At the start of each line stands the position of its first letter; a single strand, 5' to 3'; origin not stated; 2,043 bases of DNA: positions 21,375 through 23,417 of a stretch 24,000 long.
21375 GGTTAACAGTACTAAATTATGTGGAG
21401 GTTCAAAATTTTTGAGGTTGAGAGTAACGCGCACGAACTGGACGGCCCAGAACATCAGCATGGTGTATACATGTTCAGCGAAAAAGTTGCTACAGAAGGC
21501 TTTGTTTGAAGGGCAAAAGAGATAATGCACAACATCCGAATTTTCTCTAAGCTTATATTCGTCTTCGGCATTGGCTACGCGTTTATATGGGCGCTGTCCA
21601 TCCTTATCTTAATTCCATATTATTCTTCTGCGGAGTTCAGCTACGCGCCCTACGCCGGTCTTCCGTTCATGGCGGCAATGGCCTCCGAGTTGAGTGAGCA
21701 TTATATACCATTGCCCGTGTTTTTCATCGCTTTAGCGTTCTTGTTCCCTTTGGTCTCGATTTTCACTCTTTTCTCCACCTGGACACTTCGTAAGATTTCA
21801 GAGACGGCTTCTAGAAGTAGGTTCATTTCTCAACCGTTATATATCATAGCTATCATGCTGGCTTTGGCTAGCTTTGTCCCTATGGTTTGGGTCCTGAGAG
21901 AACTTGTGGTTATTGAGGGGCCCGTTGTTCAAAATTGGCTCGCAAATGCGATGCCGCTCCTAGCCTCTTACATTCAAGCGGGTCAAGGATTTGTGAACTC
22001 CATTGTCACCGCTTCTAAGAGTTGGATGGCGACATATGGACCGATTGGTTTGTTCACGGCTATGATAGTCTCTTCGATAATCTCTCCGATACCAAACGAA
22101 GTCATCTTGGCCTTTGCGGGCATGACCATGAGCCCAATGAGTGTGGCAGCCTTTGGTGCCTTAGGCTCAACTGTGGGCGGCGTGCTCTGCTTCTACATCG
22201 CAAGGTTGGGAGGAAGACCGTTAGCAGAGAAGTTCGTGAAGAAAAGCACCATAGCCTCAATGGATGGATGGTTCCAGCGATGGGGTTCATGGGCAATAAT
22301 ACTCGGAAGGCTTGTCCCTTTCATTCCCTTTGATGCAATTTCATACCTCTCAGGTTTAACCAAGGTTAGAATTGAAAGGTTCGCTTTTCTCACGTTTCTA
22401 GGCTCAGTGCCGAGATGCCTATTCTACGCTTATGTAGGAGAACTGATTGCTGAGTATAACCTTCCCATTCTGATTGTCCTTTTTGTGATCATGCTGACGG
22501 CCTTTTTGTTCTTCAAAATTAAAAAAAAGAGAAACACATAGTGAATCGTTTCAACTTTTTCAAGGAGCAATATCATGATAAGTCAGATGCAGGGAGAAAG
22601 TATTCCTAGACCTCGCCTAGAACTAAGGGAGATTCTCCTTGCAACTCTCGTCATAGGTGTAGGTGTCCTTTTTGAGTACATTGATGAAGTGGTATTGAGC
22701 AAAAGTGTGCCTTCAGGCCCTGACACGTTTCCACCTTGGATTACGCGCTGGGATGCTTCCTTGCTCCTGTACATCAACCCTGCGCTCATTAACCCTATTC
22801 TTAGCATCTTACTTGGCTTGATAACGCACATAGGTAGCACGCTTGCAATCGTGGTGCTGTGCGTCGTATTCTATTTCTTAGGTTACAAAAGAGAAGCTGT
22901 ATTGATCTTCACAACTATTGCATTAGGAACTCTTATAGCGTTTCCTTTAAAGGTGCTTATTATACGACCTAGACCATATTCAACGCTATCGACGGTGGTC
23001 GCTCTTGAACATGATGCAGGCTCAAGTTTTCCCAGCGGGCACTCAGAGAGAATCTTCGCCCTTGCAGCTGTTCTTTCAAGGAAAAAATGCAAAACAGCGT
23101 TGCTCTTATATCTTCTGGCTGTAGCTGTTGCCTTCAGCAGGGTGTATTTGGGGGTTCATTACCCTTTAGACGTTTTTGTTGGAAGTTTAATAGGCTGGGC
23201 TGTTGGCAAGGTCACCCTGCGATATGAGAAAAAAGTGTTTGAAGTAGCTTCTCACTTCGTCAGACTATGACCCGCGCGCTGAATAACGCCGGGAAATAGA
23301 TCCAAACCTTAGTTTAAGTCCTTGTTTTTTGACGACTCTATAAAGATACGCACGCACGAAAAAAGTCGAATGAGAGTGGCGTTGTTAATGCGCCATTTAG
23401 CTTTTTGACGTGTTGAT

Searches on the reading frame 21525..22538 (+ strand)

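Call 60: search_protein_families(library=pfam, proteins=[window:21525-22538:+], max_evalue=0.001)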
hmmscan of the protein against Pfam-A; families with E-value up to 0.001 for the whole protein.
window:21525-22538:+ (338 aa): 1 family
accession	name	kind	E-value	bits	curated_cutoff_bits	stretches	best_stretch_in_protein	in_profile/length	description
PF09335.16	VTT_dom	-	3.4e-27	95.8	33.9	1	189-306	1-122/123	VTT domain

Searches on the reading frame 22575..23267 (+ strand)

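Call 60: search_protein_families(library=pfam, proteins=[window:22575-23267:+], max_evalue=0.001)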
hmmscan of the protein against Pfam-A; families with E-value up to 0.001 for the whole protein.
window:22575-23267:+ (231 aa): 2 families
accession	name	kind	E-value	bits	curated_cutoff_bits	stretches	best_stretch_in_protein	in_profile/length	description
PF01569.27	PAP2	-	5.8e-22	78.3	27.2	1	109-220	3-127/130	PAP2 superfamily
PF14378.12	PAP2_3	-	1.8e-06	28.4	27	1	55-210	2-187/190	PAP2 superfamily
